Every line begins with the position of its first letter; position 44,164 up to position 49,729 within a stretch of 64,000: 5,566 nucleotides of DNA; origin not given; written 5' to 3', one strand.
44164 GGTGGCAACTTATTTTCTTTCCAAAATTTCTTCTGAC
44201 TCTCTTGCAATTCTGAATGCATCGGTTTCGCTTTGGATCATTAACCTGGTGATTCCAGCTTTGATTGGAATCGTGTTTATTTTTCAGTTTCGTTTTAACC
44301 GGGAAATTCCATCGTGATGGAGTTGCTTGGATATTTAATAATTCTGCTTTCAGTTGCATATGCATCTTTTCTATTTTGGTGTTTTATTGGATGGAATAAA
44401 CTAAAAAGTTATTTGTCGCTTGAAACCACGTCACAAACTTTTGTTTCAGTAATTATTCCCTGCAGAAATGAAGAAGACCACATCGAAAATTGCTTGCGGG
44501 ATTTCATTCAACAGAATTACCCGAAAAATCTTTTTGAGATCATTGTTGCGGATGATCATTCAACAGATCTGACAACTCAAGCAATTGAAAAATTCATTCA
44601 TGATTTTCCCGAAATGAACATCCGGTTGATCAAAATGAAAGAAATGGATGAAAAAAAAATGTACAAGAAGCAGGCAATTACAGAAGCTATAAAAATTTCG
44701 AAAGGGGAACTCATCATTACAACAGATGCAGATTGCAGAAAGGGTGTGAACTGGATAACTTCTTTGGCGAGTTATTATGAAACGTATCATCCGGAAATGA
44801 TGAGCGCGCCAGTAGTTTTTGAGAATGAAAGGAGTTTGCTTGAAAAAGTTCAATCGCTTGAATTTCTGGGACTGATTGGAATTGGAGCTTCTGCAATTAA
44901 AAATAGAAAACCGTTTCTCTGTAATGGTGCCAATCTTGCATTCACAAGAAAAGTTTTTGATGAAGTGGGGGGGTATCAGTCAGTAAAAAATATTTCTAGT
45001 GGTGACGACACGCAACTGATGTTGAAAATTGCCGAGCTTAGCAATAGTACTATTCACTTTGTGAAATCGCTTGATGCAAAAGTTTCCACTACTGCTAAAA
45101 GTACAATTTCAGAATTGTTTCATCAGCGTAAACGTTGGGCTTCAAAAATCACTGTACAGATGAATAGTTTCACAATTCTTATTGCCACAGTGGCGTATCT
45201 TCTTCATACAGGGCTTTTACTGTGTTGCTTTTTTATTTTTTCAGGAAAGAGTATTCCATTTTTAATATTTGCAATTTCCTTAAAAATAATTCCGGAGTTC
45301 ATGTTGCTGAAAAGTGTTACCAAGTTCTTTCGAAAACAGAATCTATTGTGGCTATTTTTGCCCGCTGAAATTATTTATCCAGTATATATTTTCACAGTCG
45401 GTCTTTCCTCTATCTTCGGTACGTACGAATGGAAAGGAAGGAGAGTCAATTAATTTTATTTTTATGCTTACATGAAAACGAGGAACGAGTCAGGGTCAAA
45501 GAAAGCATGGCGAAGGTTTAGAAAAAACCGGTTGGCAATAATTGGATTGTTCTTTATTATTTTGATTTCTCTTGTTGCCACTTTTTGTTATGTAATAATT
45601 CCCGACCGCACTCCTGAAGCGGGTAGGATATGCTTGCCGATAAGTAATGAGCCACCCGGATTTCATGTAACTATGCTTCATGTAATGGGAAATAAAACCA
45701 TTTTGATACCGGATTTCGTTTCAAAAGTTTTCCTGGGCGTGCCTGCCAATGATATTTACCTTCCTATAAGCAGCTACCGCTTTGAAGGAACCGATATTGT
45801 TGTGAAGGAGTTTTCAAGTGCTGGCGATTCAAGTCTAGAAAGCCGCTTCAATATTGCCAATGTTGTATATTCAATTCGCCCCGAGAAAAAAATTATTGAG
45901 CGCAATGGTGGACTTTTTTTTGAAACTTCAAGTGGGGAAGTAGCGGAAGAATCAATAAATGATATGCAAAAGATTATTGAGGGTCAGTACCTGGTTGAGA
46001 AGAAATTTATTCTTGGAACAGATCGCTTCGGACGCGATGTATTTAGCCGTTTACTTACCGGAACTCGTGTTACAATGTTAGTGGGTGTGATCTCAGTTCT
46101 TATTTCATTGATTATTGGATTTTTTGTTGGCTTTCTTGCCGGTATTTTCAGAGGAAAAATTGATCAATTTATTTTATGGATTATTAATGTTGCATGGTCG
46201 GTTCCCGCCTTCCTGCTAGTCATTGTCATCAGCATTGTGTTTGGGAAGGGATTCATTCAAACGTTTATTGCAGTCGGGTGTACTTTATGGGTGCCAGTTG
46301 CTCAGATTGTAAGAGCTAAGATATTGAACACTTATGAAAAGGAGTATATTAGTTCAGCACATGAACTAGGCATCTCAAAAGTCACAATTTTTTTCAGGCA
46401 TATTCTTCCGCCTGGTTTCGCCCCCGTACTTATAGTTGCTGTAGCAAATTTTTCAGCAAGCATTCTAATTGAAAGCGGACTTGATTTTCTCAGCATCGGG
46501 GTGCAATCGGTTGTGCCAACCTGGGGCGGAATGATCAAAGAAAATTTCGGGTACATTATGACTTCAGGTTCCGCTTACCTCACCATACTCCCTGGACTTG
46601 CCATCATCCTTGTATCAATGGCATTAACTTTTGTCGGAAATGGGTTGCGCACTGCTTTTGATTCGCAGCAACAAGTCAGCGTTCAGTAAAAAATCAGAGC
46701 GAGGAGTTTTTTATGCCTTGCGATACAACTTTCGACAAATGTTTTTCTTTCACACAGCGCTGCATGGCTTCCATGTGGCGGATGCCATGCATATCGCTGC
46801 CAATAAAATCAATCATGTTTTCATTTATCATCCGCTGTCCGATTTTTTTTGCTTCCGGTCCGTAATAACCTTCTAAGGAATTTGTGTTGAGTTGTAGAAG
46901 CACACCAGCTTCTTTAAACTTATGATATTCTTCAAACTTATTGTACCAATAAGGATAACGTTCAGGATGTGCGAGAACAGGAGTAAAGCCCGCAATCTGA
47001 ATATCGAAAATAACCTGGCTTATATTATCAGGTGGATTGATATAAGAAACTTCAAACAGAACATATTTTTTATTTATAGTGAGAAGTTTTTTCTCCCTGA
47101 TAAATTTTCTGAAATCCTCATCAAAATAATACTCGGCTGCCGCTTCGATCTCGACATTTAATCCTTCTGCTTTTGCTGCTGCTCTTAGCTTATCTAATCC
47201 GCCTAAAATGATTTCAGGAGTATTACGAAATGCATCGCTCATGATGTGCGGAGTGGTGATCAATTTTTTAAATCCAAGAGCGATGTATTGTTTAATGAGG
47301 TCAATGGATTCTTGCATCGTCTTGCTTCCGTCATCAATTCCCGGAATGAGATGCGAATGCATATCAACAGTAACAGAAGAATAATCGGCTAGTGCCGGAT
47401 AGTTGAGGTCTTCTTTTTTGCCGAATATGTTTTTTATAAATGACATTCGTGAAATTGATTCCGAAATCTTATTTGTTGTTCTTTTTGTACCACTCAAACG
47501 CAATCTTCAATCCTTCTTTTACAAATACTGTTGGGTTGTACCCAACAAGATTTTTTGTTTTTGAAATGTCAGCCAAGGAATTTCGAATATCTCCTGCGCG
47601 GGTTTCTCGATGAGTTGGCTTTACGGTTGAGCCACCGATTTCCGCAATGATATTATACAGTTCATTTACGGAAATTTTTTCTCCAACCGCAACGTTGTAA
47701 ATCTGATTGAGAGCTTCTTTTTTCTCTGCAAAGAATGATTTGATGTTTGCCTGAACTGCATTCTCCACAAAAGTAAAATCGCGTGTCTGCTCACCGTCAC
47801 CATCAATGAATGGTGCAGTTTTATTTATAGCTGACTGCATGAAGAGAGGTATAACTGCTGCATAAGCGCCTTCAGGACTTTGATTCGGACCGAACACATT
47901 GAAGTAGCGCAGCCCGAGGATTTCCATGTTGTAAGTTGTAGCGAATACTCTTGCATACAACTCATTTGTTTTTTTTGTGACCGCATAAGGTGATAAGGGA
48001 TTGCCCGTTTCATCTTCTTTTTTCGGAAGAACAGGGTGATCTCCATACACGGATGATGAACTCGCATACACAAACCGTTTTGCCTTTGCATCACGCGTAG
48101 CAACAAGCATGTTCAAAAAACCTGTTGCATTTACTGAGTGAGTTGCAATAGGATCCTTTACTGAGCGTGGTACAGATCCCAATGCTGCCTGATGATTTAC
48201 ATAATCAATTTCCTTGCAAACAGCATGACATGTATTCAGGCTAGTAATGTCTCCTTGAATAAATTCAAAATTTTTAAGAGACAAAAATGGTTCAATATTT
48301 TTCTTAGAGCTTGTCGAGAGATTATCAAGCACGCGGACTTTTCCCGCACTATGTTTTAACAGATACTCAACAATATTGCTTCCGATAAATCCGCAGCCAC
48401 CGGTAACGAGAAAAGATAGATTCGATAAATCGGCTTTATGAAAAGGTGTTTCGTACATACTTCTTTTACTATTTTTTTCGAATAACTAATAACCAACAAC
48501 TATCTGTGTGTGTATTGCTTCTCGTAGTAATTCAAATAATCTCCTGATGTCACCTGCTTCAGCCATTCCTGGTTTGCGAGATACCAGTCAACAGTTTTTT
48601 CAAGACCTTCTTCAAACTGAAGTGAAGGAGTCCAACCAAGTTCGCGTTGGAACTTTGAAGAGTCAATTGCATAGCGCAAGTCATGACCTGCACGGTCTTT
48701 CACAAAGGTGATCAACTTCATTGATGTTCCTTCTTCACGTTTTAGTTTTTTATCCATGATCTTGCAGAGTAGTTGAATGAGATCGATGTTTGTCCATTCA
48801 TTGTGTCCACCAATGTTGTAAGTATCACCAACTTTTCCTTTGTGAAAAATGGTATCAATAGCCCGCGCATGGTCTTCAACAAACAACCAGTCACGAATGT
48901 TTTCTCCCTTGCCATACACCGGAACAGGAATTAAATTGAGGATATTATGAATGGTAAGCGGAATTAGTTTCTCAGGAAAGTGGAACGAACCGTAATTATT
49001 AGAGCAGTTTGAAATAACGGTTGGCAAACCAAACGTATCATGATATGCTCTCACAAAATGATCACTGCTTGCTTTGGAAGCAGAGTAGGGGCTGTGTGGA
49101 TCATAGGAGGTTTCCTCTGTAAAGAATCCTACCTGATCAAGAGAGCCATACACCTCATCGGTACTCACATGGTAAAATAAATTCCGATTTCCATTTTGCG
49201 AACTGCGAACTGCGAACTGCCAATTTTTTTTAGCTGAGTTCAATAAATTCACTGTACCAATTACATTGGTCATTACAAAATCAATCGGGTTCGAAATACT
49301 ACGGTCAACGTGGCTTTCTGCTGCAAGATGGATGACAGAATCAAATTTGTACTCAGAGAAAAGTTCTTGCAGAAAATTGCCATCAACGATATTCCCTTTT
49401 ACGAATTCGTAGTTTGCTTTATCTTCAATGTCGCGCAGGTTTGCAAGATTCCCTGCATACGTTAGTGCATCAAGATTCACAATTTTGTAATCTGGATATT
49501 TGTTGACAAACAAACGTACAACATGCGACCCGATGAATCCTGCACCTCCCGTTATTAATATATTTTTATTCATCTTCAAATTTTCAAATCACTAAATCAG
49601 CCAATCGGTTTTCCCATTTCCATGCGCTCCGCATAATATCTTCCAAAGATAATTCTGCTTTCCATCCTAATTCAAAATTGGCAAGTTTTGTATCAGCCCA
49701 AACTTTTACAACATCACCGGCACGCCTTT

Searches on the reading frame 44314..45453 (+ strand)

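Call 71: search_protein_families(library=pfam, proteins=[window:44314-45453:+], max_evalue=0.0001)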
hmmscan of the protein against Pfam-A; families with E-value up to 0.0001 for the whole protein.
window:44314-45453:+ (379 aa): 5 families
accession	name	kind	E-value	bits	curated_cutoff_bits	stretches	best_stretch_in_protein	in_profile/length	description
PF00535.33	Glycos_transf_2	-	8.4e-22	78.3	23.3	1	45-218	1-167/168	Glycosyl transferase family 2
PF13641.12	Glyco_tranf_2_3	-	3.1e-15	57.2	27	1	44-276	3-228/230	Glycosyltransferase like family 2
PF13632.12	Glyco_trans_2_3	-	1.4e-11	45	27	1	134-316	2-170/198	Glycosyl transferase family group 2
PF13506.12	Glyco_transf_21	-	5.3e-07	29.7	21.7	1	117-276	17-173/174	Glycosyl transferase family 21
PF10111.15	Glyco_tranf_2_2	-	6.2e-07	29.6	27.3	1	45-288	1-244/276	Glycosyltransferase like family 2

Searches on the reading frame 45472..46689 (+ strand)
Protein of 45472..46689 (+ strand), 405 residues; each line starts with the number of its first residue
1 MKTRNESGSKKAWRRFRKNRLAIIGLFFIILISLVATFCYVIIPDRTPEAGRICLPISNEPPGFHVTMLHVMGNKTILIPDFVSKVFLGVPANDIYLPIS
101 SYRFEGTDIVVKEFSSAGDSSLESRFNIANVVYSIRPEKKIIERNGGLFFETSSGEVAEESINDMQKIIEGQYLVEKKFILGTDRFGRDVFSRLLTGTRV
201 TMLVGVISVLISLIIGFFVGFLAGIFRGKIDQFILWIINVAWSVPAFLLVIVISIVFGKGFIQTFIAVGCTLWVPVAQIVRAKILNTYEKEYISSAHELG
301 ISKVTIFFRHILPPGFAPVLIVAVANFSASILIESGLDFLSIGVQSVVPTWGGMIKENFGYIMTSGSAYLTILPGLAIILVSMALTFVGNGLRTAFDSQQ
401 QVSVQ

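Call 71: search_protein_families(library=pfam, proteins=[window:45472-46689:+], max_evalue=0.0001)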
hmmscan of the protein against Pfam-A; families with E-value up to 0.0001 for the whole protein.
window:45472-46689:+ (405 aa): 2 families
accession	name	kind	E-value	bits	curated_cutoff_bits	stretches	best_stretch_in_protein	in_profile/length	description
PF00528.27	BPD_transp_1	-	4.5e-19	69.3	26.4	1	216-398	1-180/184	Binding-protein-dependent transport system inner membrane component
PF12911.12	OppC_N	-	4.4e-11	42.9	23.9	1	10-45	4-39/53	N-terminal TM domain of oligopeptide transport permease C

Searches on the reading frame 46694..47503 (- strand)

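Call 71: search_protein_families(library=pfam, proteins=[window:46694-47503:-], max_evalue=0.0001)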
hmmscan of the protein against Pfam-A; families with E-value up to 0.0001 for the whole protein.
window:46694-47503:- (269 aa): 1 family
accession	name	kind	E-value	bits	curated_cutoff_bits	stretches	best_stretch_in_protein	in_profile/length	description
PF19567.5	CpsB_CapC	-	1.4e-48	165.8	27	1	46-252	2-210/234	Capsular polysaccharide synthesis, CpsB/CapC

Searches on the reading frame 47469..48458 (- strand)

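Call 71: search_protein_families(library=pfam, proteins=[window:47469-48458:-], max_evalue=0.0001)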
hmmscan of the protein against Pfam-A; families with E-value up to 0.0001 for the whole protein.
window:47469-48458:- (329 aa): 7 families
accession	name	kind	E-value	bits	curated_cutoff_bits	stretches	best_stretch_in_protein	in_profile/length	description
PF01370.27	Epimerase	-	8.5e-54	182.9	20.9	1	17-257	2-240/240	NAD dependent epimerase/dehydratase family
PF16363.11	GDP_Man_Dehyd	-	5.6e-53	181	27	1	17-318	1-330/332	GDP-mannose 4,6 dehydratase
PF01073.25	3Beta_HSD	-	1.1e-23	84.1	22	1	17-239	1-226/280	3-beta hydroxysteroid dehydrogenase/isomerase family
PF02719.21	Polysacc_synt_2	-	2.3e-18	66.8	20.2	1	17-286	2-258/293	Polysaccharide biosynthesis protein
PF07993.18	NAD_binding_4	-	2.8e-08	33.7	20.1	1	18-233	1-253/258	Male sterility protein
PF04321.23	RmlD_sub_bind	-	9.4e-07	28.6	27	1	17-171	4-138/287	RmlD substrate binding domain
PF13460.12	NAD_binding_10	-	5.7e-06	26.8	27.2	1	20-167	1-129/184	NAD(P)H-binding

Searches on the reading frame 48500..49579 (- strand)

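Call 71: search_protein_families(library=pfam, proteins=[window:48500-49579:-], max_evalue=0.0001)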
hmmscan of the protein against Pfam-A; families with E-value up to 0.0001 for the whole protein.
window:48500-49579:- (359 aa): 6 families
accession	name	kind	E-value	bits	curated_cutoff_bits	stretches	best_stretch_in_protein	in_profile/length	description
PF16363.11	GDP_Man_Dehyd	-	3.7e-92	309.8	27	1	8-329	1-332/332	GDP-mannose 4,6 dehydratase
PF01370.27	Epimerase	-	2e-63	214.5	20.9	1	7-257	1-240/240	NAD dependent epimerase/dehydratase family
PF02719.21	Polysacc_synt_2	-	9.6e-14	51.7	20.2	1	7-119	1-118/293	Polysaccharide biosynthesis protein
PF07993.18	NAD_binding_4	-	2.2e-12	47.1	20.1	1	9-194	1-206/258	Male sterility protein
PF01073.25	3Beta_HSD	-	5.1e-11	42.6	22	1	8-239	1-223/280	3-beta hydroxysteroid dehydrogenase/isomerase family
PF04321.23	RmlD_sub_bind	-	2.4e-10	40.4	27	1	6-182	2-142/287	RmlD substrate binding domain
